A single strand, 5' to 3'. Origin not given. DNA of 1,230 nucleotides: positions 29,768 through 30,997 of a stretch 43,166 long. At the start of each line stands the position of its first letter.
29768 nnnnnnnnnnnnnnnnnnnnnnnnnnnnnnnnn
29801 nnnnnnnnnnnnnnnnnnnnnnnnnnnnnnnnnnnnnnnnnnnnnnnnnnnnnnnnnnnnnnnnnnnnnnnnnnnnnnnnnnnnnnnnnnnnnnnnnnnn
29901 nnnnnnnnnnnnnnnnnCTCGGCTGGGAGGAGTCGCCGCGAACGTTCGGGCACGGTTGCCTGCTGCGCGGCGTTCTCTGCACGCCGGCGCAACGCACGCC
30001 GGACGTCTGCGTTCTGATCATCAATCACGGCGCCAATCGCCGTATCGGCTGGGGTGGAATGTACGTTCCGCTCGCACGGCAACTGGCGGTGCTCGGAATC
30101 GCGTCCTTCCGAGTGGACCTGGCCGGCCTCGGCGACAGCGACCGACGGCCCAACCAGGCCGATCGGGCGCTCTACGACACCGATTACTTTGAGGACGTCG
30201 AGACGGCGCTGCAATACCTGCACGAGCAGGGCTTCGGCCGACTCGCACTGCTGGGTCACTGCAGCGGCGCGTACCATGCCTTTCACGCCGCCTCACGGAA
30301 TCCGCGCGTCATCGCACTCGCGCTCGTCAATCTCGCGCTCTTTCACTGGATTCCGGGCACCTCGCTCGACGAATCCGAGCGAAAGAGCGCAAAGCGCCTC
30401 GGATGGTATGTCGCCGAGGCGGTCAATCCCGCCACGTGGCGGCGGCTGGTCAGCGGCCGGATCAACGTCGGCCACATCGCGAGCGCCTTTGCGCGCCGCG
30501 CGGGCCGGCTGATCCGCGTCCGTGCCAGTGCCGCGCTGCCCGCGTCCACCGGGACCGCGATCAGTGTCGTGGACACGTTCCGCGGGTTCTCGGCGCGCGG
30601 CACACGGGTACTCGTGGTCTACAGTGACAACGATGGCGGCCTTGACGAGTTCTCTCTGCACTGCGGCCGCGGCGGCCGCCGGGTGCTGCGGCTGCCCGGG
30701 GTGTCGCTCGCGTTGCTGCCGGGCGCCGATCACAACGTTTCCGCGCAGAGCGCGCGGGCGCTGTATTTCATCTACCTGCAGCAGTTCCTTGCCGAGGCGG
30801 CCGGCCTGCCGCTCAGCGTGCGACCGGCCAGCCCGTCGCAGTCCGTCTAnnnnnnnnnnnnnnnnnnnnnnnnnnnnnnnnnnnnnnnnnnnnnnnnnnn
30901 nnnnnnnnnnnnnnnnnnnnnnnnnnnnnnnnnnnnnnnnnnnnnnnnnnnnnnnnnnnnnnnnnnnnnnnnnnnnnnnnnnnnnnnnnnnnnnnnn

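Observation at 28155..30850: Divergent alpha/beta-hydrolase pair; the second is a two-domain fusion with Asp and Cys at the nucleophile elbows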

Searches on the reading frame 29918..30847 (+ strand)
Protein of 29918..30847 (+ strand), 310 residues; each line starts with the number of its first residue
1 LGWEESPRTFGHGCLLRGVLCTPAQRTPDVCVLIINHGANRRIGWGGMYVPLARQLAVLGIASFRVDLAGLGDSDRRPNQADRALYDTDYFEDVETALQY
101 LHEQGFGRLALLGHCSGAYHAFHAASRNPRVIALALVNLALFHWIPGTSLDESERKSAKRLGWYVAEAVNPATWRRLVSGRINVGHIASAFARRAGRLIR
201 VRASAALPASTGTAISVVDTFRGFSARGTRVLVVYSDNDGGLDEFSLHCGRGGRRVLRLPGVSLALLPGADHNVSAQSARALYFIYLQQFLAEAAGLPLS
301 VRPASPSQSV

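Call 5: search_protein_families(library=ncbifam, proteins=[window:29981-30847:+], max_evalue=0.01)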
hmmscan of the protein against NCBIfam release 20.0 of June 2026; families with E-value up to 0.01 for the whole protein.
window:29981-30847:+ (289 aa): 4 families
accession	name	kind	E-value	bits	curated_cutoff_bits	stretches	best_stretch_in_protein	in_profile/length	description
TIGR03100.1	hydr1_PEP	hypoth_equivalog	3.6e-21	75.7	168.45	1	7-260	25-262/274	hydrolase 1, exosortase A system-associated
TIGR03101.1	hydr2_PEP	hypoth_equivalog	6.8e-05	22.5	202.75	1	29-107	46-120/266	hydrolase 2, exosortase A system-associated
NF041096.1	esterase_EstD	equivalog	0.0003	19.9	600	1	20-115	176-270/421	esterase EstD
NF047920.1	lactonase_UilS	equivalog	0.0067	16.2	400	1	10-113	25-125/285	UilS family quorum-quenching N-acyl-homoserine lactonase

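Call 6: search_protein_families(library=pfam, proteins=[window:29981-30847:+], max_evalue=0.01)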
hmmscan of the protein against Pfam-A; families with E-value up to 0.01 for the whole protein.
window:29981-30847:+ (289 aa): 3 families
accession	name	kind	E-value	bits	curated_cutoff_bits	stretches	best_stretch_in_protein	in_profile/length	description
PF12146.15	Hydrolase_4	-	1.6e-10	41.2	27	1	11-127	6-116/239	Serine aminopeptidase, S33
PF00561.26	Abhydrolase_1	-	2.1e-09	37.9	25.8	1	11-121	2-103/245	alpha/beta hydrolase fold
PF12048.14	DUF3530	-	0.0033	17.2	29.8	0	61-117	170-228/310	Protein of unknown function (DUF3530)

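Call 57: search_dna_similar(query=window:29918-30847:+, collection=plasmids, mode=protein, max_evalue=0.01, max_rows=60, rows=spread)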
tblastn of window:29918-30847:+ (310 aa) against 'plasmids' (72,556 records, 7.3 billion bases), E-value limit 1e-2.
Records with a match: 71; places in all: 75; records where one place covers at least 80% of the query: 49.
Best place of each record, by identity: <60% 71.
By first word of the organism name: Rhizobium 13; Azospirillum 11; Mycetohabitans 9; Shinella 6; Burkholderia 6; Clostridium 6; Cupriavidus 4; Methylobacterium 2; Caballeronia 2; Deinococcus 2; and 9 more.
By predicted mobility (MOB-suite, as given by PLSDB): non-mobilizable 63; mobilizable 7; conjugative 1.
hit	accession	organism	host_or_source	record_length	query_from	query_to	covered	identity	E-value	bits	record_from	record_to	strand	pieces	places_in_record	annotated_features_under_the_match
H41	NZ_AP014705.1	Methylobacterium aquaticum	-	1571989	3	291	93%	37.4%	6e-33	135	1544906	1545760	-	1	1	none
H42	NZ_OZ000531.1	Shinella sp. WSC3-e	-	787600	5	289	92%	37.8%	1e-34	140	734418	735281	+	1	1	alpha/beta hydrolase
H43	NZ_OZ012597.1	Shinella sp. WSD5-1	-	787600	5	289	92%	37.8%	1e-34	140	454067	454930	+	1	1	alpha/beta hydrolase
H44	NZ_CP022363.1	Azospirillum sp. TSH58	single cell,paddy soils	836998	2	291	94%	36.1%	3e-28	121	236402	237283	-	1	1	alpha/beta fold hydrolase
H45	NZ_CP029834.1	Azospirillum ramasamyi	single cell,Cow dung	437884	5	292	93%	36.0%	5e-29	124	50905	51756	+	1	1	alpha/beta fold hydrolase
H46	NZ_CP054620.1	Azospirillum oryzae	cell culture,soil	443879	5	280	89%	37.5%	1e-30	128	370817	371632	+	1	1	alpha/beta fold hydrolase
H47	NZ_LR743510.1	Methylobacterium bullatum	-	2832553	2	281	90%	36.7%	5e-30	127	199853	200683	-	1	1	none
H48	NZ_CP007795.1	Azospirillum argentinense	Triticum aestivum L.,Root,wheat ...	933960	2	291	94%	35.0%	7e-29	123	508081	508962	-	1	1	alpha/beta fold hydrolase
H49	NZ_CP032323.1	Azospirillum argentinense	soil sample,Agricultural field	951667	2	291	94%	35.0%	1e-26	117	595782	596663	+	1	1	alpha/beta fold hydrolase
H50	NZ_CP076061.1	Cupriavidus sp. EM10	Pure-cultured cell,sewage water sludge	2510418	3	306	98%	33.0%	5e-30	127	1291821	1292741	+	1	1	none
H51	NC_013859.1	Azospirillum sp. B510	-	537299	6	280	89%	36.2%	4e-29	124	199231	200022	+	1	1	alpha/beta fold hydrolase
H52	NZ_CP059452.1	Azospirillum brasilense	Prokaryotes,soil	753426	2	283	91%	35.1%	3e-29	124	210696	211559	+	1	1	alpha/beta fold hydrolase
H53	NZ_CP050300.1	Phyllobacterium sp. 628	Oxytropis pumilio,cell culture,root ...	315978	2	290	93%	34.1%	7e-37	147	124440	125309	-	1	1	alpha/beta fold hydrolase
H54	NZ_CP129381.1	Rhizobium sp. SSA_523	single cell,Sea water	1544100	5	284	90%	34.7%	1e-32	134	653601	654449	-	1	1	none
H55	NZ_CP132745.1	Mycetohabitans endofungorum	-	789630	5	309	98%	31.6%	1e-23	108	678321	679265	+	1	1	alpha/beta fold hydrolase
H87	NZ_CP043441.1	Cupriavidus campinensis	cell culture,soil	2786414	16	194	58%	38.4%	1e-18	94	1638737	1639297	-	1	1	none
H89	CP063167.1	Variovorax paradoxus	-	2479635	5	138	43%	39.7%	2e-16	87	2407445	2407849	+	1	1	hypothetical protein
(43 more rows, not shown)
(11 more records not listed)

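Call 58: get_annotated_region(hit=H89, flank=10000)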
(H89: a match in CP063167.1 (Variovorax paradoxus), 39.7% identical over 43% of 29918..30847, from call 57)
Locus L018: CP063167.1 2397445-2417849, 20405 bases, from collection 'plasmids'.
description: Variovorax paradoxus strain VAI-C plasmid unnamed, complete sequence
organism: Variovorax paradoxus (NCBI taxid 34073)
taxonomy: Bacteria; Pseudomonadota; Betaproteobacteria; Burkholderiales; Comamonadaceae; Variovorax; Variovorax paradoxus
host: -; source: -; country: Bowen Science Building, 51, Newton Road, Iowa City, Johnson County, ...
typing (MOB-suite, as given by PLSDB): non-mobilizable
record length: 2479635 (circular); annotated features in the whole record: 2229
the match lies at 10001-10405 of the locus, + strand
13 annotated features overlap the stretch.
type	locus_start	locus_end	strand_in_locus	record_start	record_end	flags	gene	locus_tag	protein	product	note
CDS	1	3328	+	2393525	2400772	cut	-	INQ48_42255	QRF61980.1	amino acid adenylation domain-containing protein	-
CDS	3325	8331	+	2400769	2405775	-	-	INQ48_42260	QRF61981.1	amino acid adenylation domain-containing protein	-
CDS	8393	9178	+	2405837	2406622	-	-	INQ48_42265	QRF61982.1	4'-phosphopantetheinyl transferase superfamily protein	-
CDS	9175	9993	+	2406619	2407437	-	-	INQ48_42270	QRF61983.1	alpha/beta hydrolase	-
CDS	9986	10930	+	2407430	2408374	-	-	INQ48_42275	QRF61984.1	hypothetical protein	-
CDS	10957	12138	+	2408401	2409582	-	-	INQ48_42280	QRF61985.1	polysaccharide biosynthesis/export family protein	-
CDS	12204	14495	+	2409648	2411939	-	-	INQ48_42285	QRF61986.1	polysaccharide biosynthesis tyrosine autokinase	-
CDS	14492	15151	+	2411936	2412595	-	-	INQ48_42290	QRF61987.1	sugar transferase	-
CDS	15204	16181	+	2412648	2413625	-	-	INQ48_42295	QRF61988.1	GDP-L-fucose synthase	-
CDS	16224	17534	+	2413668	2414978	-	-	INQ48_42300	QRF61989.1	hypothetical protein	-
CDS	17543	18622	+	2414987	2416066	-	-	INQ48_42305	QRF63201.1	glycosyltransferase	-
CDS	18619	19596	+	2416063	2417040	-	-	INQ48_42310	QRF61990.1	hypothetical protein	-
CDS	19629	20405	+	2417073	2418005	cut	-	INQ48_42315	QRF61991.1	hypothetical protein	-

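Call 59: get_annotated_region(hit=H87, flank=8000)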
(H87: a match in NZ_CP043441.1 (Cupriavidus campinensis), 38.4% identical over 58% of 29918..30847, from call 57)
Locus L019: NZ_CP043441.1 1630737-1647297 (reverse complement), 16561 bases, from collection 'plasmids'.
description: Cupriavidus campinensis strain MJ1 plasmid unnamed1, complete sequence
organism: Cupriavidus campinensis (NCBI taxid 151783)
taxonomy: Bacteria; Pseudomonadota; Betaproteobacteria; Burkholderiales; Burkholderiaceae; Cupriavidus; Cupriavidus campinensis
host: -; source: cell culture,soil; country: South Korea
typing (MOB-suite, as given by PLSDB): mobilizable; relaxase MOBP
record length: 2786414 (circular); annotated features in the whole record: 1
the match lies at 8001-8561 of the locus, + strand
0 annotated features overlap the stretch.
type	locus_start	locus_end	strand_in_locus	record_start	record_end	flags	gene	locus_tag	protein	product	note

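Call 60: search_protein_families(library=ncbifam, proteins=[L018:9175-9993:+, L018:9986-10930:+], max_evalue=0.00001)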
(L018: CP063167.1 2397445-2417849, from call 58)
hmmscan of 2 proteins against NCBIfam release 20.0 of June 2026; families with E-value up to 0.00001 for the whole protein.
L018:9175-9993:+ (272 aa): 2 families
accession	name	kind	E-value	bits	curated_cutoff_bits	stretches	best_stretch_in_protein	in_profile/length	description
TIGR03101.1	hydr2_PEP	hypoth_equivalog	3.9e-24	85.6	202.75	1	12-144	9-139/266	hydrolase 2, exosortase A system-associated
TIGR03100.1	hydr1_PEP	hypoth_equivalog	1.3e-09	37.8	168.45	1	4-123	3-119/274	hydrolase 1, exosortase A system-associated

L018:9986-10930:+ (314 aa): 1 family
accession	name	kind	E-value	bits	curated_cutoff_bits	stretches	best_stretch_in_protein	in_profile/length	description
TIGR03100.1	hydr1_PEP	hypoth_equivalog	6.4e-14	51.9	168.45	1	14-140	11-131/274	hydrolase 1, exosortase A system-associated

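Call 66: search_solved_structures(query=window:29918-30847:+, max_evalue=0.01, show_alignments=3)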
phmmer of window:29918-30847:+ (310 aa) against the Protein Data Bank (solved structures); distinct sequences matched with E-value up to 0.01: 6.
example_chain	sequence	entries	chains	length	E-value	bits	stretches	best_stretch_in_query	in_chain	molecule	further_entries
9w30_A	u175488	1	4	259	4.5e-09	39.3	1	13-134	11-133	Alpha/beta superfamily hydrolase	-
9h0z_A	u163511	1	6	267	0.00023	23.8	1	12-153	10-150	Serine aminopeptidase S33 domain-containing protein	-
5hdp_D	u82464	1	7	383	0.00032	23.3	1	15-137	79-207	Hydrolase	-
5hdf_B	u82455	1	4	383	0.00043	22.9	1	15-137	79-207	Hydrolase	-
7q4h_A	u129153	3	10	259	0.0015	21.1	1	12-135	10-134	Hydrolase_4 domain-containing protein | Serine aminopeptidase S33 domain-containing protein | Prolyl oligopeptidase family protein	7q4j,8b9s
5cml_A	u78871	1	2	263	0.0086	18.6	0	51-137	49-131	OsmC family protein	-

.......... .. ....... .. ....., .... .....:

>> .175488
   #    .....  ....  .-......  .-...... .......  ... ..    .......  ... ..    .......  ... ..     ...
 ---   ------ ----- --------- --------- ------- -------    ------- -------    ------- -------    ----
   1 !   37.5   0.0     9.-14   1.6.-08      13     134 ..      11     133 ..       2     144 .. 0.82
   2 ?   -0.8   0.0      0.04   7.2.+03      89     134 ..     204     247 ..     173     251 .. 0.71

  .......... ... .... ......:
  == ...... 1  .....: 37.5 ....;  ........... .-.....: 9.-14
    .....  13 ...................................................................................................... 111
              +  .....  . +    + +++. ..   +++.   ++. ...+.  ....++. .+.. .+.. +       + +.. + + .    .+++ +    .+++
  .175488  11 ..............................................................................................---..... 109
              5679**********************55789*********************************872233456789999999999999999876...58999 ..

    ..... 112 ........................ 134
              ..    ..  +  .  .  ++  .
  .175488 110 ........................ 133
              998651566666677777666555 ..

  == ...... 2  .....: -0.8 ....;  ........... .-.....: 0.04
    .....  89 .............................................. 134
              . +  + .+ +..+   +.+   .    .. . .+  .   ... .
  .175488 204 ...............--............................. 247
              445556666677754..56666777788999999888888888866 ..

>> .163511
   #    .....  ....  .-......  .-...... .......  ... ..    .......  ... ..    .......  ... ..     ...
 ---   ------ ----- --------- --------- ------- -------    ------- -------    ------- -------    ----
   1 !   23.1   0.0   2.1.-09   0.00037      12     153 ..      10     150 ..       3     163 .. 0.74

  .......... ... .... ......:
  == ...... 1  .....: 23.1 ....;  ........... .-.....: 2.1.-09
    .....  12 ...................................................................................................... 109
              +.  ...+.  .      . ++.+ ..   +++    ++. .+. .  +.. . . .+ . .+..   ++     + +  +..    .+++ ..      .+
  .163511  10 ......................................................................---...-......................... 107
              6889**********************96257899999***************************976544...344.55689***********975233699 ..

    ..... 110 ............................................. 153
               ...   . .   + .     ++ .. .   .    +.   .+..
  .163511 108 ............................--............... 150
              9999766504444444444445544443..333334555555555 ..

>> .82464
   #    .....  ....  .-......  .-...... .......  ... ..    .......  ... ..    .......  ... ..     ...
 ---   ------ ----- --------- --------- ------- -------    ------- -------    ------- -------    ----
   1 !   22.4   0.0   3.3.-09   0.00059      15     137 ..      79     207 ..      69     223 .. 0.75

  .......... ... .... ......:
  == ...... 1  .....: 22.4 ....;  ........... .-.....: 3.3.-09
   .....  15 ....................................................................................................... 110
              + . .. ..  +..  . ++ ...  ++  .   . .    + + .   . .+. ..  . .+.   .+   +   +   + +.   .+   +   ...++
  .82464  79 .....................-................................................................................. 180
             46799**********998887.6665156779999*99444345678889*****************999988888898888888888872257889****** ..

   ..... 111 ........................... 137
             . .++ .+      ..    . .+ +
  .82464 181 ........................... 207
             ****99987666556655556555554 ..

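Call 70: find_homologous_proteins(query=A4, max_evalue=0.001)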
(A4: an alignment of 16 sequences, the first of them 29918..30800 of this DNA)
Query A4 (16 sequences) (294 aa, profile of the alignment): 30 proteins with E <= 0.001 among 8000 candidates.
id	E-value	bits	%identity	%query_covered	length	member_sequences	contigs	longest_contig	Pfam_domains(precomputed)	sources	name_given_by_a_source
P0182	2.5e-99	350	47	95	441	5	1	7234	PF12146.16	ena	-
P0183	3.8e-83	297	31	99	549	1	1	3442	PF02129.25,PF12697.14,PF01738.25,PF00561.27,PF12146.16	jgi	jgi:alpha-beta hydrolase superfamily lysophospholipase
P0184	2.9e-78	281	30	88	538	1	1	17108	PF00561.27,PF12146.16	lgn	-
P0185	2.5e-72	262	32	96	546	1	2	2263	PF00561.27,PF12146.16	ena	-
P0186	2.9e-67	245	33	98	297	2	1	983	PF12697.14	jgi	jgi:pimeloyl-ACP methyl ester carboxylesterase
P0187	1.1e-66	243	32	98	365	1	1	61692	-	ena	-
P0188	3.8e-65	238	33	71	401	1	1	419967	-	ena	-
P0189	8.5e-61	224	31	95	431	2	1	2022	PF12146.16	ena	-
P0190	3.9e-58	215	31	99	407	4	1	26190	-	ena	-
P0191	2.9e-56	209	36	46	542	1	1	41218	PF12697.14,PF00561.27,PF12146.16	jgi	jgi:pimeloyl-ACP methyl ester carboxylesterase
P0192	2.5e-53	199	31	91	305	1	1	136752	PF00561.27,PF12146.16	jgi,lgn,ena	-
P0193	3.1e-52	196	28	80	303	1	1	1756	PF12697.14,PF00561.27,PF12146.16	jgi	jgi:pimeloyl-ACP methyl ester carboxylesterase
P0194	1.5e-50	190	27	94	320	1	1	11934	PF12697.14,PF00561.27,PF12146.16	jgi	jgi:pimeloyl-ACP methyl ester carboxylesterase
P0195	3.8e-50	189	27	92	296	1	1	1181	PF12697.14,PF12146.16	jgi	-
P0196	5.3e-49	185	28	93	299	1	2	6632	PF12697.14,PF12146.16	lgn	-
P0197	1.0e-48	184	28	98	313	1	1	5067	PF12697.14,PF00561.27,PF12146.16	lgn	-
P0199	8.9e-45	171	31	85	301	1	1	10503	PF12697.14,PF12146.16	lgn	-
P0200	8.3e-44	168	29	91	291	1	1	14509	PF12697.14,PF00561.27,PF12146.16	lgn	-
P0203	3.7e-40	156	27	93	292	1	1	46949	-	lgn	-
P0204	4.1e-38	149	30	93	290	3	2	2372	PF00561.27,PF12146.16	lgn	-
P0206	1.5e-37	147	29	93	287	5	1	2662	PF00561.27,PF12146.16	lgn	-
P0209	1.3e-30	125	38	47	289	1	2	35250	PF12146.16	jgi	jgi:hypothetical protein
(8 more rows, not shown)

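Call 71: search_protein_families(library=ncbifam, proteins=[P0192, P0194, P0196, P0197, P0199, P0200, P0203, P0204, P0206, P0209], max_evalue=0.00001)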
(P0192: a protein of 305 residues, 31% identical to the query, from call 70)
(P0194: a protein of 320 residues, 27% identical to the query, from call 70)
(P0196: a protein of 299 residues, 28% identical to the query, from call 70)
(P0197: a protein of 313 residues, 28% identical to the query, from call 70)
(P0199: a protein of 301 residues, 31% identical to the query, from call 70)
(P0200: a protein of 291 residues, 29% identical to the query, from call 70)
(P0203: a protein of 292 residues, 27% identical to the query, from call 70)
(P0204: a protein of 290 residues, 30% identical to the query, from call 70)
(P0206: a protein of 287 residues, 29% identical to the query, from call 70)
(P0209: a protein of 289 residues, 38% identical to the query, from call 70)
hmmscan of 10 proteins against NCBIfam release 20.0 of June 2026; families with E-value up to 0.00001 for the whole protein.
P0192 (305 aa): 2 families
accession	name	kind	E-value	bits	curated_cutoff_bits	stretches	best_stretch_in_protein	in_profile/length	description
TIGR03100.1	hydr1_PEP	hypoth_equivalog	9.5e-23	80.8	168.45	1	10-294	3-271/274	hydrolase 1, exosortase A system-associated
NF041096.1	esterase_EstD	equivalog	4.4e-08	32.6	600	1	6-152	134-281/421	esterase EstD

P0194 (320 aa): 3 families
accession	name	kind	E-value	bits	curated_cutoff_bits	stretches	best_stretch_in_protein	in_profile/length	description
TIGR03100.1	hydr1_PEP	hypoth_equivalog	1.7e-24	86.6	168.45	1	13-285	11-268/274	hydrolase 1, exosortase A system-associated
TIGR03101.1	hydr2_PEP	hypoth_equivalog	1.9e-07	30.9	202.75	1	15-144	11-138/266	hydrolase 2, exosortase A system-associated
NF041096.1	esterase_EstD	equivalog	4.1e-06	26.1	600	1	15-137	146-273/421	esterase EstD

P0196 (299 aa): 2 families
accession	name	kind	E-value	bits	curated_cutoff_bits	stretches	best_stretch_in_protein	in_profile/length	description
TIGR03100.1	hydr1_PEP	hypoth_equivalog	4e-22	78.8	168.45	1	11-279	11-268/274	hydrolase 1, exosortase A system-associated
NF041096.1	esterase_EstD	equivalog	6.1e-07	28.8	600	1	16-137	149-272/421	esterase EstD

P0197 (313 aa): 2 families
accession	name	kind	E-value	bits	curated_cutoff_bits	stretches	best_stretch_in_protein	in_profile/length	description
TIGR03100.1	hydr1_PEP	hypoth_equivalog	7.2e-29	100.9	168.45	1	13-289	11-272/274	hydrolase 1, exosortase A system-associated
TIGR03101.1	hydr2_PEP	hypoth_equivalog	6.2e-08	32.5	202.75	1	17-137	13-132/266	hydrolase 2, exosortase A system-associated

P0199 (301 aa): 1 family
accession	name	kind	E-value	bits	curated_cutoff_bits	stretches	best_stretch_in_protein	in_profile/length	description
TIGR03100.1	hydr1_PEP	hypoth_equivalog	4.5e-23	81.9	168.45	1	13-278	12-271/274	hydrolase 1, exosortase A system-associated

P0200 (291 aa): 2 families
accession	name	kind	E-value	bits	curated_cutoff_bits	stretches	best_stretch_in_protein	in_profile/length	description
TIGR03100.1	hydr1_PEP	hypoth_equivalog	1.6e-22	80.1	168.45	1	18-284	11-272/274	hydrolase 1, exosortase A system-associated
TIGR03101.1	hydr2_PEP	hypoth_equivalog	4.8e-06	26.3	202.75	0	16-143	7-130/266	hydrolase 2, exosortase A system-associated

P0203 (292 aa): 1 family
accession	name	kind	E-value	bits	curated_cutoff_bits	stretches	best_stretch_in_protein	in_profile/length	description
TIGR03100.1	hydr1_PEP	hypoth_equivalog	1.6e-27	96.5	168.45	1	3-271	2-272/274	hydrolase 1, exosortase A system-associated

P0204 (290 aa): 1 family
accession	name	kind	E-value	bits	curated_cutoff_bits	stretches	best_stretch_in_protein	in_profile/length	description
TIGR03100.1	hydr1_PEP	hypoth_equivalog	2.4e-23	82.8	168.45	1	16-282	9-272/274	hydrolase 1, exosortase A system-associated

P0206 (287 aa): 1 family
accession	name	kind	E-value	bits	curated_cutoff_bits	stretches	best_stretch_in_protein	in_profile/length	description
TIGR03100.1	hydr1_PEP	hypoth_equivalog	1.7e-23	83.3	168.45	1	10-279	4-272/274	hydrolase 1, exosortase A system-associated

P0209 (289 aa): 1 family
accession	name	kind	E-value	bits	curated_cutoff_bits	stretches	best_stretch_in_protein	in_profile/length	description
TIGR03100.1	hydr1_PEP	hypoth_equivalog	2.6e-15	56.5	168.45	1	8-283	2-271/274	hydrolase 1, exosortase A system-associated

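Call 73: find_encoding_contigs(protein=P0192, flank=10000, max_places=1)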
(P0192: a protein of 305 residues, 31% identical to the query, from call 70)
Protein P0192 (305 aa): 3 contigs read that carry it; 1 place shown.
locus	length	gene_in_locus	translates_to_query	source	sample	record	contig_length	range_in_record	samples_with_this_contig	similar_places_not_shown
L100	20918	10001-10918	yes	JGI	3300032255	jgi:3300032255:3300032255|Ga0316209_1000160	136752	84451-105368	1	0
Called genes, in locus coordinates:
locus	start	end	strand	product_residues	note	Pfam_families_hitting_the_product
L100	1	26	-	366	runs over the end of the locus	-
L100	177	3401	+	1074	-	PF00668:Condensation, PF00501:AMP-binding, PF13193:AMP-binding_C, PF00550:PP-binding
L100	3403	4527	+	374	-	PF00685:Sulfotransfer_1, PF13469:Sulfotransfer_3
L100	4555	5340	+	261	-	PF12146:Hydrolase_4 (weak), PF12697:Abhydrolase_6 (weak)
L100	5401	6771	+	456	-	PF04055:Radical_SAM (weak)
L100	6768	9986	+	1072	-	PF00668:Condensation, PF00501:AMP-binding, PF13193:AMP-binding_C, PF00550:PP-binding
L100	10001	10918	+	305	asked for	PF00561:Abhydrolase_1 (weak), PF12146:Hydrolase_4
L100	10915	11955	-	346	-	PF19040:SGNH (faint)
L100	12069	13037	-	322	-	PF13469:Sulfotransfer_3, PF00685:Sulfotransfer_1 (weak)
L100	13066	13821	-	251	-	PF00975:Thioesterase, PF12697:Abhydrolase_6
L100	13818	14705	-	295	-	PF12697:Abhydrolase_6, PF00561:Abhydrolase_1, PF12146:Hydrolase_4 (weak)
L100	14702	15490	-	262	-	PF12146:Hydrolase_4, PF12697:Abhydrolase_6 (weak)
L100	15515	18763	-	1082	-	PF00668:Condensation, PF00501:AMP-binding, PF13193:AMP-binding_C, PF00550:PP-binding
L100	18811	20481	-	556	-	PF00664:ABC_membrane (weak), PF00005:ABC_tran, PF02463:SMC_N (faint), PF13304:AAA_21 (faint)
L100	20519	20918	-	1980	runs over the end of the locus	PF00109:ketoacyl-synt, PF02801:Ketoacyl-synt_C, PF16197:KAsynt_C_assoc, PF22336:RhiE-like_linker, PF22621:CurL-like_PKS_C, PF00698:Acyl_transf_1, PF21394:Beta-ketacyl_N, PF08659:KR, +4 more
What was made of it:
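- Closest known: Type II thioesterases of NRPS/PKS systems. Different: One PF00975 thioesterase co-exists with a hydrolase pair in L100 (call 73).
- Editing may therefore already be covered there, leaving a release or transfer role for the pair (call 73). L100 carries a separate PF00975 thioesterase next to one pair (call 73).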
